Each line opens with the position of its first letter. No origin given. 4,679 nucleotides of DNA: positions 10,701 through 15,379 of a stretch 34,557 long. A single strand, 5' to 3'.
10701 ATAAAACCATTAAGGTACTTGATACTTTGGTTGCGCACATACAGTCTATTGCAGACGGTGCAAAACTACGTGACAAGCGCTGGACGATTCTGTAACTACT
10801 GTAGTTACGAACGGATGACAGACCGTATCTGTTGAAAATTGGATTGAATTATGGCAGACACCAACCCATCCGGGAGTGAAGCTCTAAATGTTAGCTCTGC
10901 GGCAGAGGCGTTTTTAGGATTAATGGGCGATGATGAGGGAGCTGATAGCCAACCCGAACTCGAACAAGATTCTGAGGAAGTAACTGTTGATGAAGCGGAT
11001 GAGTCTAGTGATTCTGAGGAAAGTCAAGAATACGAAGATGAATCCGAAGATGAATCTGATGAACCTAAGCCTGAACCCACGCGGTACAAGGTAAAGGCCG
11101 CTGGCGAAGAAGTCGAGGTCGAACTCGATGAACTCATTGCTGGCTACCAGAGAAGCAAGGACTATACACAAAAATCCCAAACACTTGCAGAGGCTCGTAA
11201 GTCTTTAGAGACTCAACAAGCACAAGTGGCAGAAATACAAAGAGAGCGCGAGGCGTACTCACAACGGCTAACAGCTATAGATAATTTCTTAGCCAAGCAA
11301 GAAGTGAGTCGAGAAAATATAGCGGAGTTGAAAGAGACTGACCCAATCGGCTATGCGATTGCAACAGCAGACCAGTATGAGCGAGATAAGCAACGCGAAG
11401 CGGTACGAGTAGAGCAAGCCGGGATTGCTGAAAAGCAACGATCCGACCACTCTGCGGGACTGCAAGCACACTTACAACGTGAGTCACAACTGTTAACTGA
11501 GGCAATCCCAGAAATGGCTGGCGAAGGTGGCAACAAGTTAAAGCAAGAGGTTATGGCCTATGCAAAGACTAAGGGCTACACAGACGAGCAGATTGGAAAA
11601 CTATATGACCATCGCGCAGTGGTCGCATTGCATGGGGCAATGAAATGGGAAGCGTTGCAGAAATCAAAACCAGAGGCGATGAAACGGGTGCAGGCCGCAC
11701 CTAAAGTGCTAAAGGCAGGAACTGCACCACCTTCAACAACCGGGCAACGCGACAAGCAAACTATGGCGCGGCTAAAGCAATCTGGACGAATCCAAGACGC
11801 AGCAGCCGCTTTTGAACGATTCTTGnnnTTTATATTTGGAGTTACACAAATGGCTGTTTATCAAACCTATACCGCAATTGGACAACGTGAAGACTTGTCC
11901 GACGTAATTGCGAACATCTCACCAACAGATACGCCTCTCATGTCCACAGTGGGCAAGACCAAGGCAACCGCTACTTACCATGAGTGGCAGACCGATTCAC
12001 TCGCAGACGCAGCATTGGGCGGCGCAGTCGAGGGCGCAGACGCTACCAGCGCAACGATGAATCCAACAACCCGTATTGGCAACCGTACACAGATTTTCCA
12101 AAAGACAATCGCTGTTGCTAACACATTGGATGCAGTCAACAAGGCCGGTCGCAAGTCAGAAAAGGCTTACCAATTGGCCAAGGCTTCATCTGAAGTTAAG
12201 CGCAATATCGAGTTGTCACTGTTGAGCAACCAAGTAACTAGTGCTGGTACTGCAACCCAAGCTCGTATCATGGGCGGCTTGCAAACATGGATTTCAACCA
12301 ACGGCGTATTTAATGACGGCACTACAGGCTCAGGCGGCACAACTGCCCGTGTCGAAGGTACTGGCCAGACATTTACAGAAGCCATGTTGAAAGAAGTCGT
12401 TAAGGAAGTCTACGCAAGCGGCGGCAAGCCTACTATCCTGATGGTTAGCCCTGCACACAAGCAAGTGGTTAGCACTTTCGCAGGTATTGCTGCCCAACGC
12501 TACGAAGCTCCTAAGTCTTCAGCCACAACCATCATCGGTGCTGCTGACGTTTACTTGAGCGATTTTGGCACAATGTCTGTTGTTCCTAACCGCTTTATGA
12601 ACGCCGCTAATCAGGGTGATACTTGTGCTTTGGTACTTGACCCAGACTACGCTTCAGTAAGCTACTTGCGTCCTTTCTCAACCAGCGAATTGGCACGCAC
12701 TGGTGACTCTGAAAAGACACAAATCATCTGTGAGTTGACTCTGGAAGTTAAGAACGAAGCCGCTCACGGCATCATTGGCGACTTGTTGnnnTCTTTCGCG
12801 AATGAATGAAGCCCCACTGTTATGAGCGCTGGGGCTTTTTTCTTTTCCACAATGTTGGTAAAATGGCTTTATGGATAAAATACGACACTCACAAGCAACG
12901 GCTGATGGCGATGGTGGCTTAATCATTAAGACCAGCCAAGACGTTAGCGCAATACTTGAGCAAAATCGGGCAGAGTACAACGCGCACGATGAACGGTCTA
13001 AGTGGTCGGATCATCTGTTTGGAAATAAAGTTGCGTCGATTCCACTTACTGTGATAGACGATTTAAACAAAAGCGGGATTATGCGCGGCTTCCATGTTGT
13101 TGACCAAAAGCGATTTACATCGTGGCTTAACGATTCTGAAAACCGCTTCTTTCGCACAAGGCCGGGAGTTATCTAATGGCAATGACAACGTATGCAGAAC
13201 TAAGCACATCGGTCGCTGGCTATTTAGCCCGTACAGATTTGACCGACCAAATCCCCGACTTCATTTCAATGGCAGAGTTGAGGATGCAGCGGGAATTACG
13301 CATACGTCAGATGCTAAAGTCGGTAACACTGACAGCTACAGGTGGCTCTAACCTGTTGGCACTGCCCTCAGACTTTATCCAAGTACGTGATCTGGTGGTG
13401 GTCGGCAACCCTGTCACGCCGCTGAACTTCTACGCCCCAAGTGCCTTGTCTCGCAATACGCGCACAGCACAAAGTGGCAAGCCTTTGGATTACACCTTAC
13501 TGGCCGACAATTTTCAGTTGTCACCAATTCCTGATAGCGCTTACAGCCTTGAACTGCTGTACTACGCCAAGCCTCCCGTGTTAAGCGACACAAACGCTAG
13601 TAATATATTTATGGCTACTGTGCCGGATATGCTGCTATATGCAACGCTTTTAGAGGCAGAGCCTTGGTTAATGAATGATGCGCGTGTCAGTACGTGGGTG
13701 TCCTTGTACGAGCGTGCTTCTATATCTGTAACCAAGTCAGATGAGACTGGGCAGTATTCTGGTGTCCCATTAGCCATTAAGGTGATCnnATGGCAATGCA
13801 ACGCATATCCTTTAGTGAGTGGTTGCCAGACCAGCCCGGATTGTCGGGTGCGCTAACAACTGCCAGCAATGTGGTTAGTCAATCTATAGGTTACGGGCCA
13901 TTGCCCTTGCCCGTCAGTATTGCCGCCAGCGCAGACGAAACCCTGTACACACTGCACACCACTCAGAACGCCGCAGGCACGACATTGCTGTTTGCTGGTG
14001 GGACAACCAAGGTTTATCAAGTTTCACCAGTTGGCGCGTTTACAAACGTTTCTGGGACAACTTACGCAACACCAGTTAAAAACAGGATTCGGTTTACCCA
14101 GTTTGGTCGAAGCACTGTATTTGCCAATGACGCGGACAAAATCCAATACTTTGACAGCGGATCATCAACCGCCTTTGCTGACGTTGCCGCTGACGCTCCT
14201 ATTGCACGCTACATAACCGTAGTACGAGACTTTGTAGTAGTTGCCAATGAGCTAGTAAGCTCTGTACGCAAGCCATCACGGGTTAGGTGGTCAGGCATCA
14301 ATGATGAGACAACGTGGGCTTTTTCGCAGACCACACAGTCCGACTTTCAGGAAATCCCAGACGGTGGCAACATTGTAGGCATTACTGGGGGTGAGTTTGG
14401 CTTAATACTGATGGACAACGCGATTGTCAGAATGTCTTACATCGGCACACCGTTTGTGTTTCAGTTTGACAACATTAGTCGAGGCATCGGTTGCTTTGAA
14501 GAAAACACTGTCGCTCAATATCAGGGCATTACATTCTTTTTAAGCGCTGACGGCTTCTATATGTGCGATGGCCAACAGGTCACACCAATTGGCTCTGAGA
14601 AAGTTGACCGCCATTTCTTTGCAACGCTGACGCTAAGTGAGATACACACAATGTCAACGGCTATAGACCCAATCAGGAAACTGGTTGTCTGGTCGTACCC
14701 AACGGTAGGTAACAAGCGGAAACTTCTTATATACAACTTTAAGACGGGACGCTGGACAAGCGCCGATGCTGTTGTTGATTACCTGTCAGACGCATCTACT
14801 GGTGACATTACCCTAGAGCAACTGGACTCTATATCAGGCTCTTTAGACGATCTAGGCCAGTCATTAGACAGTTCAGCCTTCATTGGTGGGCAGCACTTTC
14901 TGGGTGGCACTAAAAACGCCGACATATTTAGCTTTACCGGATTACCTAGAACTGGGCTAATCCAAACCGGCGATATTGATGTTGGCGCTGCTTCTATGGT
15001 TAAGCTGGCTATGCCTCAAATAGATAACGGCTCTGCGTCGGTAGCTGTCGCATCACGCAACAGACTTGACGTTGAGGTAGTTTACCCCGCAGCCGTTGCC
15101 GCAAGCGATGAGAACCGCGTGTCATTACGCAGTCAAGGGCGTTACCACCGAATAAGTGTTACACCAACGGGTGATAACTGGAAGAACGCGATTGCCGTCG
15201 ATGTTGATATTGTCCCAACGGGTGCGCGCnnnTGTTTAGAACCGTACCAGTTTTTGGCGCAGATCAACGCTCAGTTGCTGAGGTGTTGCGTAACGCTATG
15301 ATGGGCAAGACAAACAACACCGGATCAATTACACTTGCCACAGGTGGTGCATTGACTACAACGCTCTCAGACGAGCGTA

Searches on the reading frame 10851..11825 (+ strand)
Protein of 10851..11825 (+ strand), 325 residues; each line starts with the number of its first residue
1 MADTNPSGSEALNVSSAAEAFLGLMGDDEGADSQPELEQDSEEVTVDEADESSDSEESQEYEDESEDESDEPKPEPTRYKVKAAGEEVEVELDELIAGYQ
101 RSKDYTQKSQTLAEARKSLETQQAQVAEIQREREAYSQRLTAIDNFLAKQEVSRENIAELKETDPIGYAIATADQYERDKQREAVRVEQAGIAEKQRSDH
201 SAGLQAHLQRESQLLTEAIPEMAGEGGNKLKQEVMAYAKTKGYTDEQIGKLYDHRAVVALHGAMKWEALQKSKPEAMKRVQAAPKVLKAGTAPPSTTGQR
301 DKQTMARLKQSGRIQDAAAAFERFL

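Call 18: search_protein_families(library=phrogs, proteins=[window:10851-11825:+], max_evalue=0.001)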
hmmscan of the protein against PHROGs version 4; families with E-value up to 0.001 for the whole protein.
window:10851-11825:+ (325 aa): 2 families
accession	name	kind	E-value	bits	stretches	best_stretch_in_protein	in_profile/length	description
phrog_3927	-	head and packaging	2.4e-57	196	1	8-322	16-339/342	head scaffolding protein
phrog_9013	-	head and packaging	2.8e-12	47.7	1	27-321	78-360/365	head scaffolding protein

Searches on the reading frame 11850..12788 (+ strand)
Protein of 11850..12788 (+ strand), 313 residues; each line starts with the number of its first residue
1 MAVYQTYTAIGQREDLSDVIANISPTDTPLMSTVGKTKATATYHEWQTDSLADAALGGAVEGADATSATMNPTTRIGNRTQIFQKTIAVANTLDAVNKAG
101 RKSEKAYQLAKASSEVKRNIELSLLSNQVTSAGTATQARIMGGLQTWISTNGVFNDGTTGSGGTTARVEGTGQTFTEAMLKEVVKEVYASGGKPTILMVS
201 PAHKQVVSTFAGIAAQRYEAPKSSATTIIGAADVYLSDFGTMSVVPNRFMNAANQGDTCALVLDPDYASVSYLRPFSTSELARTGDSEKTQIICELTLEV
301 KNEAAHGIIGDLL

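Call 18: search_protein_families(library=phrogs, proteins=[window:11850-12788:+], max_evalue=0.001)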
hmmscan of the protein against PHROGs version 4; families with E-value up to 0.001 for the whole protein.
window:11850-12788:+ (313 aa): 1 family
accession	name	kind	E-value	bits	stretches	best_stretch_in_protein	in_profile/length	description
phrog_1328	-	head and packaging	1.2e-103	349.3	1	1-312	9-306/583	major head protein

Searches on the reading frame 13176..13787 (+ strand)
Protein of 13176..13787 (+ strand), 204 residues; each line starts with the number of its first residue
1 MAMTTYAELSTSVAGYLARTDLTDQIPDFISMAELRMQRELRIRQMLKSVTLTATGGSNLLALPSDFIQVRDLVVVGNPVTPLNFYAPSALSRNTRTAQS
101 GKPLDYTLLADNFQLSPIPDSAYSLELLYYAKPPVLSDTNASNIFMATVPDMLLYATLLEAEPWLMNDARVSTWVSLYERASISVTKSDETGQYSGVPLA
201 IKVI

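Call 18: search_protein_families(library=phrogs, proteins=[window:13176-13787:+], max_evalue=0.001)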
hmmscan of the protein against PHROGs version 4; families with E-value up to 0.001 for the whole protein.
window:13176-13787:+ (204 aa): 2 families
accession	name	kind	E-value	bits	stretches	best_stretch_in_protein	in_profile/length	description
phrog_2941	-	head and packaging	2.8e-44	152.3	1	1-202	1-204/208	virion structural protein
phrog_10775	-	tail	2.8e-06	28.2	1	111-187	142-219/237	tail protein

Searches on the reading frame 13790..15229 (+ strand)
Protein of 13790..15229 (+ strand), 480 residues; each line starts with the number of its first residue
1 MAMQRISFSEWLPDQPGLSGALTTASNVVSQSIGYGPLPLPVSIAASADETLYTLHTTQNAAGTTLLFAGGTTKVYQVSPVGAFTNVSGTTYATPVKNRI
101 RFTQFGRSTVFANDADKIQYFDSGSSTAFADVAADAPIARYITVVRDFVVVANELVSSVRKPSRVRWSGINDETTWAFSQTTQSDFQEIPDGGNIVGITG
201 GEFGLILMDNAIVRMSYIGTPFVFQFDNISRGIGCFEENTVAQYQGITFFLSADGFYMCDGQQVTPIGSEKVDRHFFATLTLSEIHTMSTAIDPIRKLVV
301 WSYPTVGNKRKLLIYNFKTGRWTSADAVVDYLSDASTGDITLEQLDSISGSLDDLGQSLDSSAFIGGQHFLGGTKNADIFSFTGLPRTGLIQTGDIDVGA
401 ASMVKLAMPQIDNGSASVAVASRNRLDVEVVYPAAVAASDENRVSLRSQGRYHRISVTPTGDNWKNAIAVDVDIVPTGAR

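Call 18: search_protein_families(library=phrogs, proteins=[window:13790-15229:+], max_evalue=0.001)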
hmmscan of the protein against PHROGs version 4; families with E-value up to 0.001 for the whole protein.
window:13790-15229:+ (480 aa): 1 family
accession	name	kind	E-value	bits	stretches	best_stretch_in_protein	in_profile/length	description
phrog_3287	-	head and packaging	8.2e-65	220.6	1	50-480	57-524/524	virion structural protein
